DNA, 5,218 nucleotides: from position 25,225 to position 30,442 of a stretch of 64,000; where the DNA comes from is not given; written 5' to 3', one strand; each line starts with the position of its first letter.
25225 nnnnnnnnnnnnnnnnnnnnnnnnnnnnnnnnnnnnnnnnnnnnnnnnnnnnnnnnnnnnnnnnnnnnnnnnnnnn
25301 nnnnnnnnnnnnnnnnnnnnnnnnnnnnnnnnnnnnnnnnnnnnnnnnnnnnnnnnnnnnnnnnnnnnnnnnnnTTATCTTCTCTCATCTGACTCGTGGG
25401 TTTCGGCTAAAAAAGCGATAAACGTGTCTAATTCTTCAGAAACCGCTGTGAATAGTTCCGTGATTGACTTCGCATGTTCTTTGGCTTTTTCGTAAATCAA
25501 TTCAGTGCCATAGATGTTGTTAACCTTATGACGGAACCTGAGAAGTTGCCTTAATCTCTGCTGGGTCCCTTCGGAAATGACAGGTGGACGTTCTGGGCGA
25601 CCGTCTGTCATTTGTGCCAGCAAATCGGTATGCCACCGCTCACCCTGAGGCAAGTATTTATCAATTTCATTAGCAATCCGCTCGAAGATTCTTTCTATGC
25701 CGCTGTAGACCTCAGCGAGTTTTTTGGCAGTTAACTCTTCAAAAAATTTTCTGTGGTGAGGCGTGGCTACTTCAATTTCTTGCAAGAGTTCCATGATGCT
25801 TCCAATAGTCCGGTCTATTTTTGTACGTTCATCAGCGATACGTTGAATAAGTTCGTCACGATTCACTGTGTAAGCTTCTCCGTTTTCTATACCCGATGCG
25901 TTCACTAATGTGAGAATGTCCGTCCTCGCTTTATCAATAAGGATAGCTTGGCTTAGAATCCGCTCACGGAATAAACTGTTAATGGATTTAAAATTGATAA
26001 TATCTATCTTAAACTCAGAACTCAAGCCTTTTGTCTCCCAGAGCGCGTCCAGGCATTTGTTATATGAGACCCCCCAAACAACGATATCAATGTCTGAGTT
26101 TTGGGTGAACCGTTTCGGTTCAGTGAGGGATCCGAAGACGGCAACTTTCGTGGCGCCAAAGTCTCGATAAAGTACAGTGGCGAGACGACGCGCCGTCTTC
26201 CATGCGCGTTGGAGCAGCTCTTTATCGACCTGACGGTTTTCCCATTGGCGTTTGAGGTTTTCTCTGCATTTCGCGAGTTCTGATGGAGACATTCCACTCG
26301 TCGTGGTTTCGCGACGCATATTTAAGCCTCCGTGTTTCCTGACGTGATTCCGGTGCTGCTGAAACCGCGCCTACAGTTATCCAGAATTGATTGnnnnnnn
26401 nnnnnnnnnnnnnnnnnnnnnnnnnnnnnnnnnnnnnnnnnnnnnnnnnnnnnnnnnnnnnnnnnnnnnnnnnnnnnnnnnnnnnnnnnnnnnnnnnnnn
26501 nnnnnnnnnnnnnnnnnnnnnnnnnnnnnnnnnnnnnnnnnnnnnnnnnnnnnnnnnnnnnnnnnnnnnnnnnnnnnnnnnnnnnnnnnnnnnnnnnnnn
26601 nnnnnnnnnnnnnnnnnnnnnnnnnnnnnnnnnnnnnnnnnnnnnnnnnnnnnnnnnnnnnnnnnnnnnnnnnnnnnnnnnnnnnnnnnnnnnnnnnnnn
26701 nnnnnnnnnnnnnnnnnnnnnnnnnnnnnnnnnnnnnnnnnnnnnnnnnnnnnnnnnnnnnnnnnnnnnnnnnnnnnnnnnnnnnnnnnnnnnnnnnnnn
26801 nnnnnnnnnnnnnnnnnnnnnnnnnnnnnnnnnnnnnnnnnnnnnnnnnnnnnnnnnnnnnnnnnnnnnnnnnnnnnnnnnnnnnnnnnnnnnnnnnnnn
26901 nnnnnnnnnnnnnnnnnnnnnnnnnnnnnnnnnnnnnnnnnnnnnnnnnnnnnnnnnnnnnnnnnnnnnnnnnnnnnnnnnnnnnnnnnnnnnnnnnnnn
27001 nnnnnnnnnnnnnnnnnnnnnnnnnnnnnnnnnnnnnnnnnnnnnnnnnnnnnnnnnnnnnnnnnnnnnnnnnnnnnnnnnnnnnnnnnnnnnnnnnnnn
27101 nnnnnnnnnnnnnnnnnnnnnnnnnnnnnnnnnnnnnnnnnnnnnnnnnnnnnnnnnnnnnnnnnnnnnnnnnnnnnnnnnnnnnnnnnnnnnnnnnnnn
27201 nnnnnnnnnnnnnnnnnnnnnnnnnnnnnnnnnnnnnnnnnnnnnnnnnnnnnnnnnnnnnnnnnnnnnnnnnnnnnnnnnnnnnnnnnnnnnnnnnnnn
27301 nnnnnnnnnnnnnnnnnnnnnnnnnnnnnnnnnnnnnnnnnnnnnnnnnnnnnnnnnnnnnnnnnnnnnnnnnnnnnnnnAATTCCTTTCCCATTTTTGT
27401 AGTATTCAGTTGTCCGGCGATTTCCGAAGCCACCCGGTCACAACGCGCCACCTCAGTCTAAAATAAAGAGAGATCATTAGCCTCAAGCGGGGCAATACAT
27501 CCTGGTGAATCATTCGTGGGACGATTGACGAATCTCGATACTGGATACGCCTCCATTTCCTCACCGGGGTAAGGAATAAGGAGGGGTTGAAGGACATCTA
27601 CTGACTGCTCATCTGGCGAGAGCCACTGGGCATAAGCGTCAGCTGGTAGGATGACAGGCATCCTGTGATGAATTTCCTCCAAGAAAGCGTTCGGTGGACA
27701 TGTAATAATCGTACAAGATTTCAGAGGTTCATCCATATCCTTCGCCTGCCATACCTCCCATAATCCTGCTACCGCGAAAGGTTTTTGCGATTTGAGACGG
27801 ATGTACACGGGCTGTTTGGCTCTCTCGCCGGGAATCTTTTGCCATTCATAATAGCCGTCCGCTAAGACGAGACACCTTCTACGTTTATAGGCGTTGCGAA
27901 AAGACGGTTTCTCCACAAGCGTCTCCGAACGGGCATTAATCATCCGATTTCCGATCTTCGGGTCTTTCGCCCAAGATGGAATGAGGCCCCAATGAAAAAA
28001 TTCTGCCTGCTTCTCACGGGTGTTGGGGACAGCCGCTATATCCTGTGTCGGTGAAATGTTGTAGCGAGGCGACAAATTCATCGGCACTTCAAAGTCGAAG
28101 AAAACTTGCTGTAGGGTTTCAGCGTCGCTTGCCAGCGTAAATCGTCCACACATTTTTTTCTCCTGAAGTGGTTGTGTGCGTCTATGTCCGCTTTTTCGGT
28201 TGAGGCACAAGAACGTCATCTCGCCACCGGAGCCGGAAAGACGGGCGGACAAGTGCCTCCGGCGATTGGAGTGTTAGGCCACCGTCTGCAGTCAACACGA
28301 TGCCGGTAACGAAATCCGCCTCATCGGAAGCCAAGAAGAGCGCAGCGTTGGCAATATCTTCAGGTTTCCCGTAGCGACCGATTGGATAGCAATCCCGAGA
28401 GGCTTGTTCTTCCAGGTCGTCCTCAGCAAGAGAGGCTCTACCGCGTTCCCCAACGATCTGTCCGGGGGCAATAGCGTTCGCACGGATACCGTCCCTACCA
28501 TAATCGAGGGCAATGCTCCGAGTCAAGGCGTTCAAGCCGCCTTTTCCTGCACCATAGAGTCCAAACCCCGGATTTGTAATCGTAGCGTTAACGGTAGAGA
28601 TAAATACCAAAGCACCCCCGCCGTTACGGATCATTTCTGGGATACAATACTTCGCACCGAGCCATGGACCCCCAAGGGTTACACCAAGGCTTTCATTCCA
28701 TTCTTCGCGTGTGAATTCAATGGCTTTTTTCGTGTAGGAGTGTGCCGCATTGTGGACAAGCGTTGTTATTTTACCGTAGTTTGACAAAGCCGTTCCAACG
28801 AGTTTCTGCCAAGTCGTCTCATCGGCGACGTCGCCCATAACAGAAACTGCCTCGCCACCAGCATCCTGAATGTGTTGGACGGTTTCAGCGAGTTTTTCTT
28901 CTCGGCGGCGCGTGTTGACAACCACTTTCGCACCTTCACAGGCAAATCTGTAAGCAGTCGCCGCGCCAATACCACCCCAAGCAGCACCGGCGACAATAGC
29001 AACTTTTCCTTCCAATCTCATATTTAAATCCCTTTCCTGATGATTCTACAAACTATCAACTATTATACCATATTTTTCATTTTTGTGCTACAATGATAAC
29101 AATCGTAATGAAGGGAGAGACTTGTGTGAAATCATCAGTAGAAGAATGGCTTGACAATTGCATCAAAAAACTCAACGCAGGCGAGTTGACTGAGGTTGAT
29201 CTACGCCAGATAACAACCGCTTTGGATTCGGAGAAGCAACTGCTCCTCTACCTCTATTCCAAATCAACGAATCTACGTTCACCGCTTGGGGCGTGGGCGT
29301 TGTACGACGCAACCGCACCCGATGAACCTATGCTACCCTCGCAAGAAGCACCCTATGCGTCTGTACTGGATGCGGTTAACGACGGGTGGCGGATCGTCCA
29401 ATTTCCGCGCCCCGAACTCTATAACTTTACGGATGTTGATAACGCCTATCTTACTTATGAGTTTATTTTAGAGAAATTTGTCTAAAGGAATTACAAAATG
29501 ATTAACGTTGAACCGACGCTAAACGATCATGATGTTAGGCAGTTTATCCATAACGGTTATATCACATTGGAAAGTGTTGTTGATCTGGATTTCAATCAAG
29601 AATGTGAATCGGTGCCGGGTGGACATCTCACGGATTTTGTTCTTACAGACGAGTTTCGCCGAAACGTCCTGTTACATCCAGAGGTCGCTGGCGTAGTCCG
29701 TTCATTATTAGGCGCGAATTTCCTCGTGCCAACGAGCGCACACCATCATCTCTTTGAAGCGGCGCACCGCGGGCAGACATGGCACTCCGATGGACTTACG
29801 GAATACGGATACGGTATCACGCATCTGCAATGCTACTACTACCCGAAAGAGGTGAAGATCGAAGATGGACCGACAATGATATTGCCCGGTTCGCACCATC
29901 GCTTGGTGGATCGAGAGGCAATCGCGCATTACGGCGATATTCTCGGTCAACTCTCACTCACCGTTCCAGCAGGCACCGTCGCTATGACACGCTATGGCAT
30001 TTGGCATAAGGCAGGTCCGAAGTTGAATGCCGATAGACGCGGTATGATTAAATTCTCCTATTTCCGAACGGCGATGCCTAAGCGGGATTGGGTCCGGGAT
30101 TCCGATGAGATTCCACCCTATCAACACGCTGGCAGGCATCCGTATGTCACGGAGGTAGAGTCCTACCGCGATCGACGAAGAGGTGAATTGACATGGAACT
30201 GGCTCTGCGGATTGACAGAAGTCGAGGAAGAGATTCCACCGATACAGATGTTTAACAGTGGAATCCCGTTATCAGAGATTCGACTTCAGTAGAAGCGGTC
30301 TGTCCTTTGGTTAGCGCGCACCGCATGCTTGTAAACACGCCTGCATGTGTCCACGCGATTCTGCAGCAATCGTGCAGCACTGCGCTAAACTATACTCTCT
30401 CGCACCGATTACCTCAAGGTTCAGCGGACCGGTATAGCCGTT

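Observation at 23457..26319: Operon coupling a fused NTase-HEPN protein to a 643-aa polytopic membrane protein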

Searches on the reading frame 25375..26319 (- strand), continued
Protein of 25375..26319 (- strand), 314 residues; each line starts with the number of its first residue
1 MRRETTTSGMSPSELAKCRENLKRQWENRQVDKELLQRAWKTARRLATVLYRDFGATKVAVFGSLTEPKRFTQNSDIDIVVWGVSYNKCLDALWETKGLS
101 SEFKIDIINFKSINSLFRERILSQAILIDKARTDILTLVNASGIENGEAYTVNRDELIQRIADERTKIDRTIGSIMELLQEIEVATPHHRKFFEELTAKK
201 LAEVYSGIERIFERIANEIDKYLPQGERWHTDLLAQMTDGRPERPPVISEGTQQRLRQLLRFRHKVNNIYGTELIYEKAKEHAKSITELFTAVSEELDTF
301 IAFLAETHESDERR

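Call 74: search_protein_families(library=pfam, proteins=[L092:2610-3644:+, L092:4009-5007:+, L092:5887-7911:+, L092:8066-9025:+, L092:9214-10248:+, L095:2817-3998:+, L095:3967-4980:+, L095:5939-6766:+, L095:7998-9410:+, L095:6763-7692:-], max_evalue=0.001)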
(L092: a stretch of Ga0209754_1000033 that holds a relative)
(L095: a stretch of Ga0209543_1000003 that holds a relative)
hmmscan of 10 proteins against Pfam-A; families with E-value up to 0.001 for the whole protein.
L092:2610-3644:+ (344 aa): 2 families
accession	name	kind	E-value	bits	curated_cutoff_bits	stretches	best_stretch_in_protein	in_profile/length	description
PF00005.33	ABC_tran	-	7.4e-27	95.1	25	1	33-200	1-137/137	ABC transporter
PF08352.17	oligo_HPY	-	2.6e-21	76.2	27.1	1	251-316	1-65/65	Oligopeptide/dipeptide transporter, C-terminal region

L092:4009-5007:+ (332 aa): 3 families
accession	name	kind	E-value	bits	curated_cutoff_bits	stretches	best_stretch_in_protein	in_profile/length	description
PF00005.33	ABC_tran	-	5.2e-31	108.5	25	1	31-183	2-136/137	ABC transporter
PF08352.17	oligo_HPY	-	1.2e-19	70.9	27.1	1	235-302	1-65/65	Oligopeptide/dipeptide transporter, C-terminal region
PF13401.12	AAA_22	-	0.00085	20.1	27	0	45-212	10-121/130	AAA domain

L092:5887-7911:+ (674 aa): 1 family
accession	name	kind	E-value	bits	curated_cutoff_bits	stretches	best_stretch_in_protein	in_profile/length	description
PF00496.27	SBP_bac_5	-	4.6e-50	171.2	32.4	1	146-547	2-345/368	Bacterial extracellular solute-binding proteins, family 5 Middle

L092:8066-9025:+ (319 aa): 2 families
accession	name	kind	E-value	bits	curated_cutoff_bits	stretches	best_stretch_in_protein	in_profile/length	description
PF00528.27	BPD_transp_1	-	3e-29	102.5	26.4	1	111-317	1-183/184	Binding-protein-dependent transport system inner membrane component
PF19300.4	BPD_transp_1_N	-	0.00072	20.2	23.8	0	6-97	15-111/114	Binding-prot-dependent transport system membrane comp, N-term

L092:9214-10248:+ (344 aa): 1 family
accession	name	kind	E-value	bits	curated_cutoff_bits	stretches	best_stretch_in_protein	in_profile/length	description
PF14239.11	RRXRR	-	1.9e-27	96.7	25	1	7-160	1-155/174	RRXRR protein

L095:2817-3998:+ (393 aa): 2 families
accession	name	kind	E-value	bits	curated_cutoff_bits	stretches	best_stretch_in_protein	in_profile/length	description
PF00005.33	ABC_tran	-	1.2e-28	100.9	25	1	60-239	1-137/137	ABC transporter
PF08352.17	oligo_HPY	-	5.5e-21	75.2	27.1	1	290-355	1-65/65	Oligopeptide/dipeptide transporter, C-terminal region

L095:3967-4980:+ (337 aa): 5 families
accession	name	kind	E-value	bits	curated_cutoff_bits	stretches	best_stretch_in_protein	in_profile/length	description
PF00005.33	ABC_tran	-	7.5e-33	114.5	25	1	37-189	2-136/137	ABC transporter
PF08352.17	oligo_HPY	-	2.3e-20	73.2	27.1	1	241-308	1-65/65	Oligopeptide/dipeptide transporter, C-terminal region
PF02463.25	SMC_N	-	4.8e-05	23.3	40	1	50-234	28-211/220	RecF/RecN/SMC N terminal domain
PF13401.12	AAA_22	-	0.00011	23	27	1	51-149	10-65/130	AAA domain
PF13304.12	AAA_21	-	0.00091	19.8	27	0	142-222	190-300/304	AAA domain, putative AbiEii toxin, Type IV TA system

L095:5939-6766:+ (275 aa): 3 families
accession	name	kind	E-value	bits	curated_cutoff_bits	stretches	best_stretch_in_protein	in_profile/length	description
PF00106.31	adh_short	-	1e-45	156.1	26.6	1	20-209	2-189/195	short chain dehydrogenase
PF13561.12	adh_short_C2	-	3.2e-44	151.7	27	1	27-240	5-215/236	Enoyl-(Acyl carrier protein) reductase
PF08659.16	KR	-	6.7e-11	42.9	22.6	1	21-177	3-157/180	KR domain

L095:7998-9410:+ (470 aa): 5 families
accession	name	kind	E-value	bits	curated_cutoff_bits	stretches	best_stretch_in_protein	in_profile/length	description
PF13365.12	Trypsin_2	-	2.9e-22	80.4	27.6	1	60-198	1-144/144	Trypsin-like peptidase domain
PF12812.13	PDZ_1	-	8.1e-15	55.1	28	1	344-422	5-77/78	PDZ-like domain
PF13180.12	PDZ_2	-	2.7e-09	37.6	27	1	266-335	13-80/80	PDZ domain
PF17820.7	PDZ_6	-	3.9e-05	23.7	27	0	285-324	16-54/54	PDZ domain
PF10459.15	Peptidase_S46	-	0.0008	18.6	22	0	164-200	616-651/698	Peptidase S46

L095:6763-7692:- (309 aa): 1 family
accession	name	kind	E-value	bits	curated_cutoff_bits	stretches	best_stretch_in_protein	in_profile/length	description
PF03069.20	FmdA_AmdA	-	3.4e-26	92.5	27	2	151-281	199-351/373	Acetamidase/Formamidase family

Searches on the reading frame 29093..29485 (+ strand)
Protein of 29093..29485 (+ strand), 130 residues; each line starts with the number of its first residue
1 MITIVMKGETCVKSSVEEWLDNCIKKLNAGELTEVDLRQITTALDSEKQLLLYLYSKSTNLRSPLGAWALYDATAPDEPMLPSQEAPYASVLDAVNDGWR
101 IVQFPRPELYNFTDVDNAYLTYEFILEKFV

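Call 18: search_protein_families(library=pfam, proteins=[window:29093-29485:+], max_evalue=0.001)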
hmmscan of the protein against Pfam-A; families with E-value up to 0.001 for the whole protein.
window:29093-29485:+ (130 aa): 0 families

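Call 79: search_protein_families(library=pfam, proteins=[window:29093-29485:+], max_evalue=1)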
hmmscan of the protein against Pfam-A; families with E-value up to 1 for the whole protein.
window:29093-29485:+ (130 aa): 2 families
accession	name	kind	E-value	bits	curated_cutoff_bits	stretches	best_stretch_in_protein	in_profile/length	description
PF23826.1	DUF7196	-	0.14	12.8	27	1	70-95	20-46/68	Domain of unknown function (DUF7196)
PF15406.12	PH_6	-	0.27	12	30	1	30-77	30-75/111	Pleckstrin homology domain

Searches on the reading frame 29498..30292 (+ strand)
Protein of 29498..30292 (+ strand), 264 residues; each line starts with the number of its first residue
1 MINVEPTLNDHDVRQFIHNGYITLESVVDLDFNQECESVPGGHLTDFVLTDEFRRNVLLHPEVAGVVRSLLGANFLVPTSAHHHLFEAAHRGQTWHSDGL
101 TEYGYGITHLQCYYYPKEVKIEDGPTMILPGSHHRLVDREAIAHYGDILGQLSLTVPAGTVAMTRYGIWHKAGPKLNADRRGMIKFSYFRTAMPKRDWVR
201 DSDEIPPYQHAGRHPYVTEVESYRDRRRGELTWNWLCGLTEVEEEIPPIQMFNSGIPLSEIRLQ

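Call 18: search_protein_families(library=pfam, proteins=[window:29498-30292:+], max_evalue=0.001)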
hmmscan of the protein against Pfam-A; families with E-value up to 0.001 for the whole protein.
window:29498-30292:+ (264 aa): 1 family
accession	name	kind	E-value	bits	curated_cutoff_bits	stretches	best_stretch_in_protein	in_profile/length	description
PF05721.19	PhyH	-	3.2e-09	37.8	22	1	50-182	57-212/213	Phytanoyl-CoA dioxygenase (PhyH)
